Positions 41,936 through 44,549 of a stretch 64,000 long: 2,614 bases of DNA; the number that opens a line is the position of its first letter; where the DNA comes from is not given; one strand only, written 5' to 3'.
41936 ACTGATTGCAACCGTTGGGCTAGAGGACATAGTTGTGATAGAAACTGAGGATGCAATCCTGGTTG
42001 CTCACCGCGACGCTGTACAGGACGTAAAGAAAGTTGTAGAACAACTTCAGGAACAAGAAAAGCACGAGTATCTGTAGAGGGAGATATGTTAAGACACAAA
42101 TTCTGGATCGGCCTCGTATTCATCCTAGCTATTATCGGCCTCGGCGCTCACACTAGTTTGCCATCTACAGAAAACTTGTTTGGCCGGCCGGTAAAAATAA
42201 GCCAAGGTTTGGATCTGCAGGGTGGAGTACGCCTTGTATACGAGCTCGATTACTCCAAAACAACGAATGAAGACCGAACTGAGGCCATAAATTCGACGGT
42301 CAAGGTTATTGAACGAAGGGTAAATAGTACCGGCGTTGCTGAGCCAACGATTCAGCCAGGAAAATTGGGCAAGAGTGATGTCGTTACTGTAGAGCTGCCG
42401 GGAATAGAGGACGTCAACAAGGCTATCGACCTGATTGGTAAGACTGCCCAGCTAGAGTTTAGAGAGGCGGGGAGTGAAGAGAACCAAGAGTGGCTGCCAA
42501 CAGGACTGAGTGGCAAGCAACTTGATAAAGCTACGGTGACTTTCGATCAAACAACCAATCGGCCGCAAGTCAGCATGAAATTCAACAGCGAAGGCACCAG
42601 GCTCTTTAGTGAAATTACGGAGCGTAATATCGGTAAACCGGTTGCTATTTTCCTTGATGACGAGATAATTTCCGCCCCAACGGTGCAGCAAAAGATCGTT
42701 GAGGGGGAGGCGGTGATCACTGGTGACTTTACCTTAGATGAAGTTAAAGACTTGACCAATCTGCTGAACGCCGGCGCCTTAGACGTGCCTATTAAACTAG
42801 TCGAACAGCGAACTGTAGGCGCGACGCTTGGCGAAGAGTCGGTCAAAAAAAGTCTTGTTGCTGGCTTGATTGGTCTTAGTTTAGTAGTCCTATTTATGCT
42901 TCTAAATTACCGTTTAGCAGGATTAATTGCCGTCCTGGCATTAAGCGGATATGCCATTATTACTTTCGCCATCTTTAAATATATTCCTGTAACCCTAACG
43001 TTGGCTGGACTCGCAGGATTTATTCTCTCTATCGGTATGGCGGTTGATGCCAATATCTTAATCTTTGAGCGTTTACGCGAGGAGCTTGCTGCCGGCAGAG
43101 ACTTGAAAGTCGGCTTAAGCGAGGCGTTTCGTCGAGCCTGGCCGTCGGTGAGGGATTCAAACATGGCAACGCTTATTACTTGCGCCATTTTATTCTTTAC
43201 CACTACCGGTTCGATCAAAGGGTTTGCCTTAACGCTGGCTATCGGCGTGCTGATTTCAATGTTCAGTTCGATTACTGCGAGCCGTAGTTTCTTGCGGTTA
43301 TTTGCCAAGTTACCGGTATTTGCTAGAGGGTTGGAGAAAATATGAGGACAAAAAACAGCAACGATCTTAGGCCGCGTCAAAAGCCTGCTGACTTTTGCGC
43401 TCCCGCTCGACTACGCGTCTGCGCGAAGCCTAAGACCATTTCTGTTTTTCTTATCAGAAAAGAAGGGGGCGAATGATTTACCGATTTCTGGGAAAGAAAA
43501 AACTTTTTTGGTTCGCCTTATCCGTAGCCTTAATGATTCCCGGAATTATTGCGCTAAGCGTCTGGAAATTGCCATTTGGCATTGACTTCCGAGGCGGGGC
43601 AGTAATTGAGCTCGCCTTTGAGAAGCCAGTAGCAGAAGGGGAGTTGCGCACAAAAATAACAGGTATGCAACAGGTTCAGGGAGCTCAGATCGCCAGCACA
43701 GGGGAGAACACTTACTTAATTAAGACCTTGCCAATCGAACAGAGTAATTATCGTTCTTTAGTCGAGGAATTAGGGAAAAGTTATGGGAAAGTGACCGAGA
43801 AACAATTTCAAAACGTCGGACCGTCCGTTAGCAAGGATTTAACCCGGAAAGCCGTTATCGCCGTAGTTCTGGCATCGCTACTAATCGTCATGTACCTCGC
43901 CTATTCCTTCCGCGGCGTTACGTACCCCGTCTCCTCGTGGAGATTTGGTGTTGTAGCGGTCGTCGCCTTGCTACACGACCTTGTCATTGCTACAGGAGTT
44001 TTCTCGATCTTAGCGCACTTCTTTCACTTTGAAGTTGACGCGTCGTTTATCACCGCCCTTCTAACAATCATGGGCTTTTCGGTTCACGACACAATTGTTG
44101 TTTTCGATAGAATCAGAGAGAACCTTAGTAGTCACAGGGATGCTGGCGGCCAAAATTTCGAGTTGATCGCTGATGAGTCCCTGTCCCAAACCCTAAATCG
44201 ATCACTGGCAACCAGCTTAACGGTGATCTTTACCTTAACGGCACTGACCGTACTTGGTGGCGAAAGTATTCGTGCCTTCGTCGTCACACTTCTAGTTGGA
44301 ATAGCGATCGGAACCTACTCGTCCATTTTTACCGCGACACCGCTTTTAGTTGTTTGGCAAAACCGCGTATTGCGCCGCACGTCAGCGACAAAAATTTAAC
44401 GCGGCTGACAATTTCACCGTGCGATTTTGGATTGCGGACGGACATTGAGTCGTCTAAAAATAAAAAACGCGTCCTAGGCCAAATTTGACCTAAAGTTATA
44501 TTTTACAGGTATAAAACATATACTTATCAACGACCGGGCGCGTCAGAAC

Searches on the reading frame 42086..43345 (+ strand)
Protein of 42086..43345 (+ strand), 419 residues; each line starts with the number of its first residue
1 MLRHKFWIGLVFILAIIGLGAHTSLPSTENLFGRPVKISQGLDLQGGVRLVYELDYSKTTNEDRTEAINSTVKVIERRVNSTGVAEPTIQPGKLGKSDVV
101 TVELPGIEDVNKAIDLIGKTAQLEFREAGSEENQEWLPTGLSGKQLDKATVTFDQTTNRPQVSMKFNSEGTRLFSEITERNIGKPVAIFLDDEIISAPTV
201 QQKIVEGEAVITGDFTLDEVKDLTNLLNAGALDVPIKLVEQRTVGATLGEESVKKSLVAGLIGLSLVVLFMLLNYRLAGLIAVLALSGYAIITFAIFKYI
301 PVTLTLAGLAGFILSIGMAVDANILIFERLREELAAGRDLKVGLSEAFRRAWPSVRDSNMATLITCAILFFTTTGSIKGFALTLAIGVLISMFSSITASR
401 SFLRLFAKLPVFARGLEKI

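Call 82: search_protein_families(library=pfam, proteins=[window:42086-43345:+], max_evalue=0.001)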
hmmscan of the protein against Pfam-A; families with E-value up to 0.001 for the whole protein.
window:42086-43345:+ (419 aa): 5 families
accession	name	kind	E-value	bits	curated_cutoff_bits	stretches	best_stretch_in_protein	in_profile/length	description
PF22599.2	SecDF_P1_head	-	2.1e-32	111.8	27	1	140-234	20-114/114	SecDF, P1 head subdomain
PF21760.3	SecD_1st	-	4.4e-19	68.1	27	1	69-127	2-57/60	Protein translocase subunit SecDF, P1 domain, N-terminal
PF02355.23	SecD_SecF_C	-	4e-16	59.4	20.5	1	236-404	13-184/189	Protein export membrane protein SecD/SecF, C-terminal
PF03176.21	MMPL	-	5.5e-13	49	20.5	1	254-399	143-295/333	MMPL family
PF00873.25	ACR_tran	-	3.8e-09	35.3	28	1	235-397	315-480/1021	AcrB/AcrD/AcrF family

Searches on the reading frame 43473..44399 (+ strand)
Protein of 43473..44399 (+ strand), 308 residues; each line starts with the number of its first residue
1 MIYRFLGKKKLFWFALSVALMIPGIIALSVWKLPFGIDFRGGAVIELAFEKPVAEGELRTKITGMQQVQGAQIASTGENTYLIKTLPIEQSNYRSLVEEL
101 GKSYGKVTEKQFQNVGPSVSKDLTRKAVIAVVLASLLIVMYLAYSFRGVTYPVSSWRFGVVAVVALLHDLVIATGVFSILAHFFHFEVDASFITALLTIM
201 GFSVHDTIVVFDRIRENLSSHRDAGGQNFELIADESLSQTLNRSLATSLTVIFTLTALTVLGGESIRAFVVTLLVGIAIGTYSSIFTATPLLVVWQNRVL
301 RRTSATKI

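Call 82: search_protein_families(library=pfam, proteins=[window:43473-44399:+], max_evalue=0.001)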
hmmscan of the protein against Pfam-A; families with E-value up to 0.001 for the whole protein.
window:43473-44399:+ (308 aa): 2 families
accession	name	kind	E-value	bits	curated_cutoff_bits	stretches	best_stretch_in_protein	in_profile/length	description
PF02355.23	SecD_SecF_C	-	3.5e-54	183.5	20.5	1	101-297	6-188/189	Protein export membrane protein SecD/SecF, C-terminal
PF07549.19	Sec_GG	-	1.6e-06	27.9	20.3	1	33-53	8-28/28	SecD/SecF GG Motif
